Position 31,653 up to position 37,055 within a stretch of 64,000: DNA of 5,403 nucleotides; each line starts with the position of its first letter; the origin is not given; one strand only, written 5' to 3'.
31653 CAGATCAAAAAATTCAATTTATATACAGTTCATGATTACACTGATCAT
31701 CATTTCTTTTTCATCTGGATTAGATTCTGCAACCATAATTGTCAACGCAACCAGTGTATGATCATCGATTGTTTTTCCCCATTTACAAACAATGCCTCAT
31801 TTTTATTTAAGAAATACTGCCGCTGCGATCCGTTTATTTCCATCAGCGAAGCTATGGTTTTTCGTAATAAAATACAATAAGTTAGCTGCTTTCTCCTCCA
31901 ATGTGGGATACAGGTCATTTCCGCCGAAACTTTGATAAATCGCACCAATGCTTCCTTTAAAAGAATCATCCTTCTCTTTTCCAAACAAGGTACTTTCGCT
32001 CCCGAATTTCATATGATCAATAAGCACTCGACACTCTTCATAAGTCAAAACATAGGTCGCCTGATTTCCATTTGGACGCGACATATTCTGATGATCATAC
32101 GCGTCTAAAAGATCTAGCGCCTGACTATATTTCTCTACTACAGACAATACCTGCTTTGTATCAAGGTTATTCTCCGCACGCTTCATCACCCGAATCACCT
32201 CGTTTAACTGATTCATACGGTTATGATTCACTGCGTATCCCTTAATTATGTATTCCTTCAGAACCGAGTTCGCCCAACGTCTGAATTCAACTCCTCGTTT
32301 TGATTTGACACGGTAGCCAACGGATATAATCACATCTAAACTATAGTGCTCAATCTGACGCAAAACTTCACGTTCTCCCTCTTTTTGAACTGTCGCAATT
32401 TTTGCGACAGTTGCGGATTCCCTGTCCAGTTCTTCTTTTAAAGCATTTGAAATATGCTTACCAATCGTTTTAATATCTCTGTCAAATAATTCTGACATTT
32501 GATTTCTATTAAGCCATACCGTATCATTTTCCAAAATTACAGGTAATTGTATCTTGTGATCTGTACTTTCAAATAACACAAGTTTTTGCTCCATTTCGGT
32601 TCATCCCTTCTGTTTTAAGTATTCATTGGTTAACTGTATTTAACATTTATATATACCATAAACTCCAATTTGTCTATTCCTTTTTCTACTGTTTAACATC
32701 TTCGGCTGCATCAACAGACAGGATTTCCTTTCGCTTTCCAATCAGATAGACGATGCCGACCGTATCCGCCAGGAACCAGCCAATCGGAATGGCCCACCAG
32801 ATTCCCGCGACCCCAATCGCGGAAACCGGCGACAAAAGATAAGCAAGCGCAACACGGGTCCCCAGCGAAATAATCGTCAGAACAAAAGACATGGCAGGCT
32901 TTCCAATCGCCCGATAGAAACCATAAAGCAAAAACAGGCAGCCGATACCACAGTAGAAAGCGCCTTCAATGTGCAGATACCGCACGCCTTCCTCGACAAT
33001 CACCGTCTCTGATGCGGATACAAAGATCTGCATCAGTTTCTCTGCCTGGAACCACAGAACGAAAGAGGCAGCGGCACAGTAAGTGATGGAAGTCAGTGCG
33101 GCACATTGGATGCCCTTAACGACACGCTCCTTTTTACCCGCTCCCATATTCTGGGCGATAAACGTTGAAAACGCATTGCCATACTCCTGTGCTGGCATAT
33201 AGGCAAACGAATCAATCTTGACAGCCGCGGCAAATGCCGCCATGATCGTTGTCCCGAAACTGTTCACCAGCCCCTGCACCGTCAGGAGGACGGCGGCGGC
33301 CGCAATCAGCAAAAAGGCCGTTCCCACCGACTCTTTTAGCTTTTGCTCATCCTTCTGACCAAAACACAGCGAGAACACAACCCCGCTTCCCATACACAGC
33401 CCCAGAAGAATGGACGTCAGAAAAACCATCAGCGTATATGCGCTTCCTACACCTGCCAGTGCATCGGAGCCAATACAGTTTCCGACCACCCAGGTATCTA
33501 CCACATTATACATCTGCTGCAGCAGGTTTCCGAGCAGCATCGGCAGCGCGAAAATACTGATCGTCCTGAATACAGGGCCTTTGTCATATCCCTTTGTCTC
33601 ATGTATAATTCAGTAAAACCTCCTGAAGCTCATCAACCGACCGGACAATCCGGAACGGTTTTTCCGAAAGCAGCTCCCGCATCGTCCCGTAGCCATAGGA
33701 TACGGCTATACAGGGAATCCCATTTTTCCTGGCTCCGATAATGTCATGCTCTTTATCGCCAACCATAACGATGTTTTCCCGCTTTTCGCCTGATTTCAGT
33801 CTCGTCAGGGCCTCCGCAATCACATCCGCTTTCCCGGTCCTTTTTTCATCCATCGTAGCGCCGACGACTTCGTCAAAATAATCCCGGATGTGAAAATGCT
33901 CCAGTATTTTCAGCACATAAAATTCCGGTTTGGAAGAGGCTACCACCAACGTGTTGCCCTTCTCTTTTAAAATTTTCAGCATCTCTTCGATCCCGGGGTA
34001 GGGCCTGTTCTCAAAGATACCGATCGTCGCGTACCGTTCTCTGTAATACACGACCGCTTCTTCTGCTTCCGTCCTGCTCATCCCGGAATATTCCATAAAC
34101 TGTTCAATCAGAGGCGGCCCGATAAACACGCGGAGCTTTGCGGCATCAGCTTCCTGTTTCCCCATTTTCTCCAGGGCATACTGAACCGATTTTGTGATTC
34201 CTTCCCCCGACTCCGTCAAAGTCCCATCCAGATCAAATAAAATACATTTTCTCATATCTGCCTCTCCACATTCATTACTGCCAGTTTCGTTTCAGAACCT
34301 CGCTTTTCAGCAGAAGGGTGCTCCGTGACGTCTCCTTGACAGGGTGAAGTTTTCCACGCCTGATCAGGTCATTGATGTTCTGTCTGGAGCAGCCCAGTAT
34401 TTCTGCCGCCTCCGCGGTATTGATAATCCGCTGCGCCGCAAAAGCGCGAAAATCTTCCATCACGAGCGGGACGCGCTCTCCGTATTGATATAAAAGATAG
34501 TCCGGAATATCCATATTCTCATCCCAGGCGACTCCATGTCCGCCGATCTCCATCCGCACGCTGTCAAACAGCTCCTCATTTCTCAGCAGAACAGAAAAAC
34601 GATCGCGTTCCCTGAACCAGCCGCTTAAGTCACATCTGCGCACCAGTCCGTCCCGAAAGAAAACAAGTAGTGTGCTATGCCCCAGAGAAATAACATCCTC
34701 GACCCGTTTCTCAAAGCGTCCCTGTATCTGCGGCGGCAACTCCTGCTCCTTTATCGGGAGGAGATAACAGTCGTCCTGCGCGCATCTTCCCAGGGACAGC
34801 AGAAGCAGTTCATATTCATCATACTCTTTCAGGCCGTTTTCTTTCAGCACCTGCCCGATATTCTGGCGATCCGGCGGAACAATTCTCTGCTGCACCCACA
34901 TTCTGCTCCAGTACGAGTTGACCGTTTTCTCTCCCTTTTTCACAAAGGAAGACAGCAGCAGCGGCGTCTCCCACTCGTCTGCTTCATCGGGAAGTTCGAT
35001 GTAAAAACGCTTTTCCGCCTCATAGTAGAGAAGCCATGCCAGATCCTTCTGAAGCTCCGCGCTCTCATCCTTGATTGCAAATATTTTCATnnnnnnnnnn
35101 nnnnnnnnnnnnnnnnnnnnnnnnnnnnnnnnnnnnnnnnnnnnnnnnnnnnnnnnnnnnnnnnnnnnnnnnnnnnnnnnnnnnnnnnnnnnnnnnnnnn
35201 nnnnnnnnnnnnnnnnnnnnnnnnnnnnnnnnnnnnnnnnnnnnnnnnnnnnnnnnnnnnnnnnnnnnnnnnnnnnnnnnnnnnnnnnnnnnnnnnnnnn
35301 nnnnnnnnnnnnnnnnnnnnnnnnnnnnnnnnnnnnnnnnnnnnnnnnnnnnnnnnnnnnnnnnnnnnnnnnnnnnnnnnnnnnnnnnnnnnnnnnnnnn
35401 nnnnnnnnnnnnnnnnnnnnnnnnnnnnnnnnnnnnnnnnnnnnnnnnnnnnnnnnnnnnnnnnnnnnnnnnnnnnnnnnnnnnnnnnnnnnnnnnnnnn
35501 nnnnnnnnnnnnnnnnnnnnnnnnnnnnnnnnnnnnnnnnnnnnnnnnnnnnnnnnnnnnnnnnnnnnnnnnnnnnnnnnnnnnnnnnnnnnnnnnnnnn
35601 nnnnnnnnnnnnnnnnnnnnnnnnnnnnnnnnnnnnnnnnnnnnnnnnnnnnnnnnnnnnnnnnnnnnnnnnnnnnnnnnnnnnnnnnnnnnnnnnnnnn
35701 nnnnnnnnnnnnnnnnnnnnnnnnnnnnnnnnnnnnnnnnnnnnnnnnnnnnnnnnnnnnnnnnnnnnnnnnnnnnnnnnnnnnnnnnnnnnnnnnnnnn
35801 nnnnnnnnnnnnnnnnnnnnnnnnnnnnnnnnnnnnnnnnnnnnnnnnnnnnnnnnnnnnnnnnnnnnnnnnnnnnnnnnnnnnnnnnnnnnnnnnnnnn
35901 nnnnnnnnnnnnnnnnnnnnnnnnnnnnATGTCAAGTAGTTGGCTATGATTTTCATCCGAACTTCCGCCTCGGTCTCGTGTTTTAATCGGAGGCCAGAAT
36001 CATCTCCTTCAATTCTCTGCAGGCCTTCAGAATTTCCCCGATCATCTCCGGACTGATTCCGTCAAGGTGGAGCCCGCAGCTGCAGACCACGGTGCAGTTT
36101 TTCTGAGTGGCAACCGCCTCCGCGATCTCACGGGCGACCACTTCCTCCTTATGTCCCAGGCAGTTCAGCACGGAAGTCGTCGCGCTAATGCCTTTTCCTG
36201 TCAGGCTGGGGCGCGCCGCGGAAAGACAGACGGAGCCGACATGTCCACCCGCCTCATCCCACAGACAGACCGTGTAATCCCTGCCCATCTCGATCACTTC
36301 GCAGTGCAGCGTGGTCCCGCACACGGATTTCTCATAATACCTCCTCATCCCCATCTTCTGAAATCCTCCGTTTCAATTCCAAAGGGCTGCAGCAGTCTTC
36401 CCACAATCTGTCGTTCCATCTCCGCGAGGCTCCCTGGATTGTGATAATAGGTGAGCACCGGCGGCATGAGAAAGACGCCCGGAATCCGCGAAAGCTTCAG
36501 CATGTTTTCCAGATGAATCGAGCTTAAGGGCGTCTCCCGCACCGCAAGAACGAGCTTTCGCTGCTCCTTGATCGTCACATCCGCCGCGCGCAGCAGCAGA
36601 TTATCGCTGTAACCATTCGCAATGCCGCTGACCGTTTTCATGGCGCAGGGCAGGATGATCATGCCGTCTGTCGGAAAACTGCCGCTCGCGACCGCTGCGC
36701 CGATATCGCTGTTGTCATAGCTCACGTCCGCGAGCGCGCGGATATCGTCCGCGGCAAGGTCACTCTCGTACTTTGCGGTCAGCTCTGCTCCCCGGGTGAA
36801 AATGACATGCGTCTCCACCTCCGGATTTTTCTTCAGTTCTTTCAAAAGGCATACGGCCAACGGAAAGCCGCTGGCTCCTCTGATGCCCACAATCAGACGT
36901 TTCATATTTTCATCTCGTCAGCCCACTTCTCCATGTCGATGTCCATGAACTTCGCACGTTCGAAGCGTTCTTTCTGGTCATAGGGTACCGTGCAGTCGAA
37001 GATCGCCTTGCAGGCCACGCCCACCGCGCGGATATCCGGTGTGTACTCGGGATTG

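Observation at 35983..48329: Candidate complete galloyl/phenolic-glycoside (hydrolysable tannin) catabolic system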

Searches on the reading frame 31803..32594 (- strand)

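Call 30: search_protein_families(library=pfam, proteins=[window:31803-32594:-])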
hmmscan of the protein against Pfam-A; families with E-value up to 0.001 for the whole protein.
window:31803-32594:- (263 aa): 2 families
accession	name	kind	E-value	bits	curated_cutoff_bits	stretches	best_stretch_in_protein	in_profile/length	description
PF13310.11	Virulence_RhuM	-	9.5e-27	94.3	33.7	1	61-129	1-69/252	Virulence protein RhuM family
PF02661.23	Fic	-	5.3e-09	37.2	24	1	222-261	42-89/93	Fic/DOC family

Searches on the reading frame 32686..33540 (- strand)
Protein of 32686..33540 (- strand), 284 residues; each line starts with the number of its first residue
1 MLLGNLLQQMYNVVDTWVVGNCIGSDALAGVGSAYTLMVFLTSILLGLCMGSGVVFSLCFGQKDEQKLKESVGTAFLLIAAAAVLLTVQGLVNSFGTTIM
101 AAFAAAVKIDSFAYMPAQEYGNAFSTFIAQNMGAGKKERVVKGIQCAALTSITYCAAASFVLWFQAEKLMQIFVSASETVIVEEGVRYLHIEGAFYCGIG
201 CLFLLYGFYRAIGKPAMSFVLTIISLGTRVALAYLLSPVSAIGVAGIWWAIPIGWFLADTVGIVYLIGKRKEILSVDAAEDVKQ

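Call 30: search_protein_families(library=pfam, proteins=[window:32686-33540:-])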
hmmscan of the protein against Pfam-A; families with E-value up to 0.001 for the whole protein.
window:32686-33540:- (284 aa): 1 family
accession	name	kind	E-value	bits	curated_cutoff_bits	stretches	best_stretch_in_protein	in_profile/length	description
PF01554.23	MatE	-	1.4e-36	126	24.9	2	89-235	17-161/161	MatE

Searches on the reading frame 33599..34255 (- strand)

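Call 30: search_protein_families(library=pfam, proteins=[window:33599-34255:-])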
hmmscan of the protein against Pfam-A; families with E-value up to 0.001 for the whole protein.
window:33599-34255:- (218 aa): 7 families
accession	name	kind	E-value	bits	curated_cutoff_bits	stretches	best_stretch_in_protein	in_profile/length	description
PF13419.12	HAD_2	-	1.2e-34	120.4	23.8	1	5-185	1-178/178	Haloacid dehalogenase-like hydrolase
PF00702.32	Hydrolase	-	1.7e-26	94.2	26.4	1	3-178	2-190/191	haloacid dehalogenase-like hydrolase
PF12710.13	HAD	-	5e-14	53.6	27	1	5-172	1-185/189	haloacid dehalogenase-like hydrolase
PF13242.12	Hydrolase_like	-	4.4e-10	39.8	22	1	145-210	9-75/75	HAD-hyrolase-like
PF08282.18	Hydrolase_3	-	1.5e-06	28.6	20.9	0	5-34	1-30/255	haloacid dehalogenase-like hydrolase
PF25109.1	HAD_PNKP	-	9.6e-06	26.2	27.6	0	71-188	17-141/143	Polynucleotide kinase PNKP phosphatase domain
PF03031.24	NIF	-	8.7e-05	22.7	21.8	0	3-196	1-144/160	NLI interacting factor-like phosphatase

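Call 31: search_protein_families(library=ncbifam, proteins=[window:33599-34255:-], max_evalue=0.00001)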
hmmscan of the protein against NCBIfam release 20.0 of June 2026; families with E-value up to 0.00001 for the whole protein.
window:33599-34255:- (218 aa): 28 families (the best 25 are shown)
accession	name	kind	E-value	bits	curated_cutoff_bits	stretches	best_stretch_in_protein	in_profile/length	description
NF009695.0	PRK13222.1-2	equivalog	6e-36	124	225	1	3-215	7-223/226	phosphoglycolate phosphatase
NF009804.0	PRK13288.1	equivalog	3.7e-30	105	218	1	3-214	4-210/215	pyrophosphatase PpaX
TIGR01449.2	PGP_bact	equivalog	1.2e-28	100.1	180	1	5-214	1-213/213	phosphoglycolate phosphatase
NF009697.0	PRK13222.1-4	equivalog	6.6e-26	91.1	327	1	3-210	8-218/232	phosphoglycolate phosphatase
NF009698.0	PRK13223.1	equivalog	4.1e-25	88.5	466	1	3-208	14-223/272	phosphoglycolate phosphatase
TIGR01454.1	AHBA_synth_RP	hypoth_equivalog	7.8e-18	64.9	246.65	1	5-211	1-200/205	AHBA synthesis associated protein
NF009700.0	PRK13226.1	equivalog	2.6e-17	63.3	342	1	3-190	13-199/229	phosphoglycolate phosphatase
NF009694.0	PRK13222.1-1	equivalog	1.1e-16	60.9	415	1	85-210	112-235/252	phosphoglycolate phosphatase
TIGR02253.1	CTE7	subfamily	2.7e-16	60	169.75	1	3-192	3-201/221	TIGR02253 family HAD-type hydrolase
TIGR01488.1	HAD-SF-IB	subfamily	4.2e-12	46.4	45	1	5-172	2-171/177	HAD-IB family phosphatase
NF009696.0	PRK13222.1-3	equivalog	3.8e-09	36.6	359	1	3-189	4-190/223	N-acetylmuramic acid 6-phosphate phosphatase MupP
TIGR03351.1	PhnX-like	hypoth_equivalog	4.4e-09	36.6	218.9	1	5-214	4-219/220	phosphonatase-like hydrolase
TIGR01489.1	DKMTPPase-SF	subfamily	1.1e-08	35.4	81.55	0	5-133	4-121/188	MtnX-like HAD-IB family phosphatase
TIGR01549.1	HAD-SF-IA-v1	subfamily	2.2e-08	34.7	23.3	0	89-177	64-147/149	HAD-IA family hydrolase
TIGR01662.1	HAD-SF-IIIA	subfamily_domain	5.6e-08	33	44.6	0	84-185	25-138/141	HAD-IIIA family hydrolase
TIGR01990.1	bPGM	equivalog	5.7e-08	32.9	189.4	1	3-186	2-187/187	beta-phosphoglucomutase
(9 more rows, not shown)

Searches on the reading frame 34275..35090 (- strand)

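Call 30: search_protein_families(library=pfam, proteins=[window:34275-35090:-])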
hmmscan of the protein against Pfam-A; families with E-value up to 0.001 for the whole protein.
window:34275-35090:- (271 aa): 2 families
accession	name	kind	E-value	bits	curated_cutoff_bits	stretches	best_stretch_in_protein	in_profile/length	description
PF12728.13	HTH_17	-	2.5e-08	34.5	27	1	224-266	3-44/51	Helix-turn-helix domain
PF13338.12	AbiEi_4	-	0.0003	21.3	25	1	218-248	8-38/49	Transcriptional regulator, AbiEi antitoxin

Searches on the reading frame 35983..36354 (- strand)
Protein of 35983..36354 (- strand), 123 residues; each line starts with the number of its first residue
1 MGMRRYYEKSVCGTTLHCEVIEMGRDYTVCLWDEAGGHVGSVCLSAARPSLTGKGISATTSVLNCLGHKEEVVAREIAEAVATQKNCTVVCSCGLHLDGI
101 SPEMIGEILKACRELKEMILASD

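Call 3: search_protein_families(library=pfam, proteins=[window:35983-36354:-])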
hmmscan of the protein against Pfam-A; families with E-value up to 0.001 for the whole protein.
window:35983-36354:- (123 aa): 1 family
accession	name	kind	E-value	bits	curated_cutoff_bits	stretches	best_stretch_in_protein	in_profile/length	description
PF21758.2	PAC_bac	-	2.6e-28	98.5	27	1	14-120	5-111/115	Bacterial proteasome assembling chaperone-like protein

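Call 4: search_protein_families(library=ncbifam, proteins=[window:35983-36354:-])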
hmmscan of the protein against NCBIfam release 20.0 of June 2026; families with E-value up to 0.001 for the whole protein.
window:35983-36354:- (123 aa): 0 families

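Call 70: search_solved_structures(query=window:35983-36354:-, max_evalue=0.01, show_alignments=1)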
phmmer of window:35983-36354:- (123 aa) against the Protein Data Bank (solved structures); distinct sequences matched with E-value up to 0.01: 0.

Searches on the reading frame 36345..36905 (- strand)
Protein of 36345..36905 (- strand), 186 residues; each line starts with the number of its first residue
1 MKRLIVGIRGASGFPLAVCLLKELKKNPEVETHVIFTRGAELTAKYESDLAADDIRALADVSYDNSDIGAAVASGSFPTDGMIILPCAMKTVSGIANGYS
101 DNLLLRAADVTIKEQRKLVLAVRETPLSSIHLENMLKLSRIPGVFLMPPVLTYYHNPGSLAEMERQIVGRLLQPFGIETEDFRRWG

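Call 3: search_protein_families(library=pfam, proteins=[window:36345-36905:-])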
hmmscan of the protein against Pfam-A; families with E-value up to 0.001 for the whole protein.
window:36345-36905:- (186 aa): 1 family
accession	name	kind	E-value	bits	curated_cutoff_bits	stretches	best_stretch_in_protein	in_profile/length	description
PF02441.25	Flavoprotein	-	2.7e-39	134.8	22.7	1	2-174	1-161/162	Flavoprotein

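Call 4: search_protein_families(library=ncbifam, proteins=[window:36345-36905:-])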
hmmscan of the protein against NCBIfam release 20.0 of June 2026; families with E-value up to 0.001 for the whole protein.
window:36345-36905:- (186 aa): 6 families
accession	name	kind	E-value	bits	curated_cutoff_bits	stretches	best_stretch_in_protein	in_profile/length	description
NF041206.1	VdcB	exception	1.6e-71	239.8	290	1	3-185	1-182/184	non-oxidative hydroxyarylic acid decarboxylases subunit B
NF004685.0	PRK06029.1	subfamily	1.3e-70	237.3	188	1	1-185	1-184/187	UbiX family flavin prenyltransferase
NF041218.1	BagM_FevK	exception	3.4e-65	219.4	420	1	3-185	2-183/215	bagremycin/ferroverdin biosynthesis UbiX family decarboxylase BagM/FevK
TIGR00421.1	ubiX_pad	subfamily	5.5e-65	218.5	108.9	1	3-185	1-181/181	UbiX family flavin prenyltransferase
NF006161.0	PRK08305.1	equivalog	9.5e-07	28.6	156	1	77-148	83-154/196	dipicolinate synthase subunit B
TIGR02852.1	spore_dpaB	equivalog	1.6e-06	27.6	229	1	77-148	78-149/187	dipicolinate synthase subunit B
